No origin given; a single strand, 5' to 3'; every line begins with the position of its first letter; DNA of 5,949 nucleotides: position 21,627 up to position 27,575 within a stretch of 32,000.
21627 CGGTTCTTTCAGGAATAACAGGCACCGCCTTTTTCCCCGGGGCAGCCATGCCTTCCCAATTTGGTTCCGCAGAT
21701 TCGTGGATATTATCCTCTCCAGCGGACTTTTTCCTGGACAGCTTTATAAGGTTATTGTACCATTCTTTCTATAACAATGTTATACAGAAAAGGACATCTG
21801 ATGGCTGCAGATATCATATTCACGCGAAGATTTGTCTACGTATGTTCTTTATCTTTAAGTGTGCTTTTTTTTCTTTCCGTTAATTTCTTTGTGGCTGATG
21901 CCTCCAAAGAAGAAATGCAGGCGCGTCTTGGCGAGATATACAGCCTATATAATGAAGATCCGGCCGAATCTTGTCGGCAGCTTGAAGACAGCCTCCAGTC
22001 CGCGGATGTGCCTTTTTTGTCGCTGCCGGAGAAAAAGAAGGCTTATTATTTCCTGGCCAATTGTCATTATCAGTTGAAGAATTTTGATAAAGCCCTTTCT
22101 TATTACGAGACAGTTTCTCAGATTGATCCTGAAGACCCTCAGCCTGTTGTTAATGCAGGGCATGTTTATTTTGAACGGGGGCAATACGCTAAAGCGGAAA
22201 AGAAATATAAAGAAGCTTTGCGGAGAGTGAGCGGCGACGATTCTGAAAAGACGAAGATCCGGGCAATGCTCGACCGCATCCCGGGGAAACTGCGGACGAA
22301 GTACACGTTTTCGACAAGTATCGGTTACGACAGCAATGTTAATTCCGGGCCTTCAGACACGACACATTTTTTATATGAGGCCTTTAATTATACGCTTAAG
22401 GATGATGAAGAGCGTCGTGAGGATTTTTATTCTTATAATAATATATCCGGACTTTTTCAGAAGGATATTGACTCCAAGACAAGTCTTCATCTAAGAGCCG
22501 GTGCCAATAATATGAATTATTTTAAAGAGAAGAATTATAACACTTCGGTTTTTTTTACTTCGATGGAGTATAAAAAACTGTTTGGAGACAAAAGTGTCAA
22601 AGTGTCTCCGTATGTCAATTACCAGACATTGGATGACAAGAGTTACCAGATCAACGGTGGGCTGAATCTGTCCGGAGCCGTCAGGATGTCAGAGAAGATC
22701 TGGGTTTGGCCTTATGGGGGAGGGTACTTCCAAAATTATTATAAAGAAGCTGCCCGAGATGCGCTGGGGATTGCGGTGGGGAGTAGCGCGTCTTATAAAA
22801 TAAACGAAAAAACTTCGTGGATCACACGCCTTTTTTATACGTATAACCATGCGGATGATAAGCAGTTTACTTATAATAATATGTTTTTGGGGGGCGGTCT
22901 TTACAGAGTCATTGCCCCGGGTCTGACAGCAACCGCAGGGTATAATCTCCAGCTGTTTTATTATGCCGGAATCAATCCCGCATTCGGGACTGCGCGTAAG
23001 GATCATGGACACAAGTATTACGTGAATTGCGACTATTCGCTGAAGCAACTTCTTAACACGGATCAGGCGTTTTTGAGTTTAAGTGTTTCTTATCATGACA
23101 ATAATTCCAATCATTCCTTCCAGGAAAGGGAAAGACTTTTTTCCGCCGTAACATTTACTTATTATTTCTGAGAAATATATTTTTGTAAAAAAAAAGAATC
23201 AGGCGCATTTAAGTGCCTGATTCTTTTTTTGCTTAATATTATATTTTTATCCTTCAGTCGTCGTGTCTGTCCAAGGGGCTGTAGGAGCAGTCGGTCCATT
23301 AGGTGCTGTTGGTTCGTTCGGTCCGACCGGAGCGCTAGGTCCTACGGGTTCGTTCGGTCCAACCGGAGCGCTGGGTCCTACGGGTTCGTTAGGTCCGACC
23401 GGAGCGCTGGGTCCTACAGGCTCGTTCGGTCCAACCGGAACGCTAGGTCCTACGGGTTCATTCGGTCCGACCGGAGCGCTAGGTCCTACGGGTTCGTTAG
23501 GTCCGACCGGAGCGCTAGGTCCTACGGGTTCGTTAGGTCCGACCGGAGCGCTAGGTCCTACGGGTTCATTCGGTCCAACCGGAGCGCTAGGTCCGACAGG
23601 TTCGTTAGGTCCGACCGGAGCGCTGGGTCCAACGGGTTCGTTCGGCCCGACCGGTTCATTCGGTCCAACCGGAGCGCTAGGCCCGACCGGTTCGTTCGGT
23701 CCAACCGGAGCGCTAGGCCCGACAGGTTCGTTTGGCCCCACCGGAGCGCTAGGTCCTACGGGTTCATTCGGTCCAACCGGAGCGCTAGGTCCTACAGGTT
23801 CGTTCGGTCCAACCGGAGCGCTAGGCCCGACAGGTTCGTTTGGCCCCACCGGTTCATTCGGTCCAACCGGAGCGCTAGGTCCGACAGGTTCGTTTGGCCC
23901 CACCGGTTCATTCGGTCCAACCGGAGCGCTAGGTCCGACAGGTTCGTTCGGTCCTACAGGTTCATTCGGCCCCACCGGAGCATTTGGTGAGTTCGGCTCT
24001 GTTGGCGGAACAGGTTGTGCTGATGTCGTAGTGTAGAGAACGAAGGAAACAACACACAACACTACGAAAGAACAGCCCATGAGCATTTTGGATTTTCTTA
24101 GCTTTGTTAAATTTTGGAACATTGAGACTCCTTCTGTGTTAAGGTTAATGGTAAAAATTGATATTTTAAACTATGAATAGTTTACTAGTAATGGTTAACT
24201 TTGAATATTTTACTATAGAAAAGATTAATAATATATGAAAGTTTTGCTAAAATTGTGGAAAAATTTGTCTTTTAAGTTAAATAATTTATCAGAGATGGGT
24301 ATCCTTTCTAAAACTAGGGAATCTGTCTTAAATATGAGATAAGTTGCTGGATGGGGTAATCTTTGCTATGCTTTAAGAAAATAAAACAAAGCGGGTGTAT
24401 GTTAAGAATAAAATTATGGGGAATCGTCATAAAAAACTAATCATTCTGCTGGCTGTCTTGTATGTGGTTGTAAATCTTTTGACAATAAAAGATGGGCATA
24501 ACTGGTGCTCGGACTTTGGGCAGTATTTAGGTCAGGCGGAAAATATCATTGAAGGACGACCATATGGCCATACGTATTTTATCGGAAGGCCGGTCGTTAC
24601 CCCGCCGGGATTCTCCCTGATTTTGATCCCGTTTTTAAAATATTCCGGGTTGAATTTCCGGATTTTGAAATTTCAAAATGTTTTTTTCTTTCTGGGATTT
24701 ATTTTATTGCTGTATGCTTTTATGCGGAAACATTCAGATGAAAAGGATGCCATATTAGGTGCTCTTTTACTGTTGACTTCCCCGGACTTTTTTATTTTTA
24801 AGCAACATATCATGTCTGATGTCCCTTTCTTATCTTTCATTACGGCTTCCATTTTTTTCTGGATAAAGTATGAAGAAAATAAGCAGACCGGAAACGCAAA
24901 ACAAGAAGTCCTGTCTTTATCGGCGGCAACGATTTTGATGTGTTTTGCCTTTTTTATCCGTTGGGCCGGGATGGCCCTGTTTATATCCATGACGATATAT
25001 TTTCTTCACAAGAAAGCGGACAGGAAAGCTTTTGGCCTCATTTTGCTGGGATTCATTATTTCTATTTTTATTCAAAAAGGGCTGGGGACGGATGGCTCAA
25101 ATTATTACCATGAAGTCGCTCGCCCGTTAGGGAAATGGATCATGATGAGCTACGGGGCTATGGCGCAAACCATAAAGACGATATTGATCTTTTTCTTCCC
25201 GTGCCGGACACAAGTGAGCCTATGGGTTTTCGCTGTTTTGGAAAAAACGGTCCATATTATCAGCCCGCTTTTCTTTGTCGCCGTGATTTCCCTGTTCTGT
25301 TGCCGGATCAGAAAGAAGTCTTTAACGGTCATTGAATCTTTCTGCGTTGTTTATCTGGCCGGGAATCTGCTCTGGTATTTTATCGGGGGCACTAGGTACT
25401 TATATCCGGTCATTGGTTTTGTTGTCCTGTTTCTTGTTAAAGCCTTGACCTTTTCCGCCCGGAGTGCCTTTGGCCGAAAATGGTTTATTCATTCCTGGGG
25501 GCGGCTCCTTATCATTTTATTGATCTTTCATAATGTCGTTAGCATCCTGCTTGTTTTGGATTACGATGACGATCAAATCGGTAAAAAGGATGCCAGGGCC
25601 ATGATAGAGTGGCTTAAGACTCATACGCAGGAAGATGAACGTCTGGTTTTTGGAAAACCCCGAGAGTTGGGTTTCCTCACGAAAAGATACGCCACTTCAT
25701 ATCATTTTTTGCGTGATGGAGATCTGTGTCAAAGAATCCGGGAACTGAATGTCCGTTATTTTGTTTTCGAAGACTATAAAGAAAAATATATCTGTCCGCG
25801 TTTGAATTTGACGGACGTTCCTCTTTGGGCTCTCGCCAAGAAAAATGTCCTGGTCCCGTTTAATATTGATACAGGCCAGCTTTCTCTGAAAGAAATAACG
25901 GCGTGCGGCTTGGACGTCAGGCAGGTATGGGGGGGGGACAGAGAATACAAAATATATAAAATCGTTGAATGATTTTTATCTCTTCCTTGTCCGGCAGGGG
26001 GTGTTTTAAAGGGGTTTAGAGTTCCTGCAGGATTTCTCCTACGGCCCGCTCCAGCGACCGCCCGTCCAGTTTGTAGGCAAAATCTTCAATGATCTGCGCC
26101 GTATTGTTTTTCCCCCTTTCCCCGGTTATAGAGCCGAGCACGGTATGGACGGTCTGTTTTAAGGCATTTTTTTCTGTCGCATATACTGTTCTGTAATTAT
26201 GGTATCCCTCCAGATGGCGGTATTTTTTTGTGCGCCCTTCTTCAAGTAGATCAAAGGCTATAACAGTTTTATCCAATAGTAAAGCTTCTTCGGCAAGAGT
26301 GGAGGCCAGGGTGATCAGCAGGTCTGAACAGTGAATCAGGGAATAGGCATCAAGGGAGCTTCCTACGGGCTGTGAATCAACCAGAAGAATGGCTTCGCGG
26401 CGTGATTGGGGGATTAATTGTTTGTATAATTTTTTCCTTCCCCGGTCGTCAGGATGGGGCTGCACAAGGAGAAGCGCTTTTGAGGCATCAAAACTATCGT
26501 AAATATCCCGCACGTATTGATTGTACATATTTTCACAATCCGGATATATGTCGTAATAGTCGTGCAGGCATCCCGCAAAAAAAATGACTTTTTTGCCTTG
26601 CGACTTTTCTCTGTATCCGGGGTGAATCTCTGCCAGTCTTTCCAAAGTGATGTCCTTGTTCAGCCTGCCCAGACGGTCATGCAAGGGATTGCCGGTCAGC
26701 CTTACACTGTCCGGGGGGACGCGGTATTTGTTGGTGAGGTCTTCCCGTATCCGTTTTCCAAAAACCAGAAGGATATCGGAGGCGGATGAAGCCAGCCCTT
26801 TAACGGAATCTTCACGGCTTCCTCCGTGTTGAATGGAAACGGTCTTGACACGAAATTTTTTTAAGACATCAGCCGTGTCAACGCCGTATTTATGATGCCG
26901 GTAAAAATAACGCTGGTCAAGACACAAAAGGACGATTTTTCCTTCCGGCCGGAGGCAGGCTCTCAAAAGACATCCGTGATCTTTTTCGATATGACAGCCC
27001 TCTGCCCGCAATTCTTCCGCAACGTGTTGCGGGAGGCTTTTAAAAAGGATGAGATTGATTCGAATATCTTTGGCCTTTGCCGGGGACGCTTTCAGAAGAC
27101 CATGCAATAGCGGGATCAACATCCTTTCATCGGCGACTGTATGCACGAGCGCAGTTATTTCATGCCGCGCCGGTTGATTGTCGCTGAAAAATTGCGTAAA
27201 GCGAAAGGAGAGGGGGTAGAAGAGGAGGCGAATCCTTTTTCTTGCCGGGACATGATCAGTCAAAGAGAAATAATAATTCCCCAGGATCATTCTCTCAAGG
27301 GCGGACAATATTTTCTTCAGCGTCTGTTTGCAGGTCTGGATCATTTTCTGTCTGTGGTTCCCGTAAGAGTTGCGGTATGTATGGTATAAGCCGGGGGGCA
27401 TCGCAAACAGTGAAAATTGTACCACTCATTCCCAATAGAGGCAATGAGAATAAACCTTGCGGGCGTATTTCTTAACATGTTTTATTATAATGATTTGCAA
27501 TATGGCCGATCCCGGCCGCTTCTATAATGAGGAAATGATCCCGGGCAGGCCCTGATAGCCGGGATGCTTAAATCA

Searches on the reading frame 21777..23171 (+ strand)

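Call 17: search_protein_families(library=ncbifam, proteins=[window:21777-23171:+])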
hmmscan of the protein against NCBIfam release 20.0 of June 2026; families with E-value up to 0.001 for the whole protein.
window:21777-23171:+ (464 aa): 7 families
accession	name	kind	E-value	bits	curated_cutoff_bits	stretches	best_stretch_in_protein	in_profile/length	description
TIGR02552.1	LcrH_SycD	equivalog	7.6e-11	41.9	104.8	1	87-164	52-132/136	SycD/LcrH family type III secretion system chaperone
TIGR02917.1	PEP_TPR_lipo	equivalog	7.3e-08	30.8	312.2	1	84-164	190-269/899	XrtA/PEP-CTERM system TPR-repeat protein PrsT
NF047371.1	FlcA_CTERM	equivalog_domain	1.5e-06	26.9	300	1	85-159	471-545/646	periplasmic flagellar collar protein FlcA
TIGR02521.1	type_IV_pilW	equivalog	2.1e-06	27.5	154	1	84-174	132-221/234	type IV pilus biogenesis/stability protein PilW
NF033920.0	C39_PA2778_fam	equivalog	6.3e-05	22.5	150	1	65-149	168-252/255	PA2778 family cysteine peptidase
TIGR02795.1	tol_pal_ybgF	equivalog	0.00033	21.2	90.1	0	87-158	39-113/119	tol-pal system protein YbgF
TIGR03939.1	PGA_TPR_OMP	equivalog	0.00044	18.6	366.65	1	93-160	92-158/800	poly-beta-1,6 N-acetyl-D-glucosamine export porin PgaA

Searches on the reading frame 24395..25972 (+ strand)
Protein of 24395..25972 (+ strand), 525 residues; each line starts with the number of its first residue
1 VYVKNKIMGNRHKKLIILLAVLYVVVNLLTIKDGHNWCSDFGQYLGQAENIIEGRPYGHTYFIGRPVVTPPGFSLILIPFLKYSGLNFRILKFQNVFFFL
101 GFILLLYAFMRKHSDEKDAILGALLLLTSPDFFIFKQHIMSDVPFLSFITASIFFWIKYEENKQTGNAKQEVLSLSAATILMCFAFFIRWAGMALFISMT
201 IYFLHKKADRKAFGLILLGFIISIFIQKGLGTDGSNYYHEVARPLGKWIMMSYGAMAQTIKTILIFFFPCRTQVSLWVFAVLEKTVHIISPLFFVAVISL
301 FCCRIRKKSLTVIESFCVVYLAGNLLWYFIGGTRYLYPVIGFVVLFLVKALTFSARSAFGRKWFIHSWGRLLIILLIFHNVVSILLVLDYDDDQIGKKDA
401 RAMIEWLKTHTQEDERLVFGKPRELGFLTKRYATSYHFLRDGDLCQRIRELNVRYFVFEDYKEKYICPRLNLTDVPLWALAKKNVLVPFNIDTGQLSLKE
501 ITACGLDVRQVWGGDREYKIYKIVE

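Call 17: search_protein_families(library=ncbifam, proteins=[window:24395-25972:+])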
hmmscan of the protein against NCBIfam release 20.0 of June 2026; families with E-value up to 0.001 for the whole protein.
window:24395-25972:+ (525 aa): 1 family
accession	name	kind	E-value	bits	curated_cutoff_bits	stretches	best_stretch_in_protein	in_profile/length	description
NF047510.1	LIC_10190_fam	subfamily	8.7e-09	34.6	100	1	84-229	158-302/424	LIC_10190 family membrane protein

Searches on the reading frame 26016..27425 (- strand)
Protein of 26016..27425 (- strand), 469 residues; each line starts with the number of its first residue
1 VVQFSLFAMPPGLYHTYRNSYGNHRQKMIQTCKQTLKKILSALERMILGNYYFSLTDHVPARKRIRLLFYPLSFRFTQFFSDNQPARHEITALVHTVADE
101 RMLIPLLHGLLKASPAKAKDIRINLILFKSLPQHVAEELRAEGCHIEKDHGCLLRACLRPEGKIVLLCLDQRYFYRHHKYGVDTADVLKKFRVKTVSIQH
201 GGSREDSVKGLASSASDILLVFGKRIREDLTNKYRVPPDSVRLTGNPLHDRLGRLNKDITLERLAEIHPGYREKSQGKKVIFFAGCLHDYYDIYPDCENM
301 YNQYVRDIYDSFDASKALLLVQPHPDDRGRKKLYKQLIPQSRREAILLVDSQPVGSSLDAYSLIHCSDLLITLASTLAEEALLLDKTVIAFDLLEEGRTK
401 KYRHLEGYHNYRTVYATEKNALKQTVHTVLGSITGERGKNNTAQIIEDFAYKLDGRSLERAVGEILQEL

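Call 17: search_protein_families(library=ncbifam, proteins=[window:26016-27425:-])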
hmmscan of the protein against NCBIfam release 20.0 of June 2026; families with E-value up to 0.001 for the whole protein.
window:26016-27425:- (469 aa): 2 families
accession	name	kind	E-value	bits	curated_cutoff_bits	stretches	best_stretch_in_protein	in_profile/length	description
NF046086.1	BFO_1060_trans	domain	1.4e-12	47.4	200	1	215-466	104-361/365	BFO_1060 family glycosyltransferase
TIGR04396.2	surf_polysacc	subfamily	7.2e-06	25.4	125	0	363-462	260-356/427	surface carbohydrate biosynthesis protein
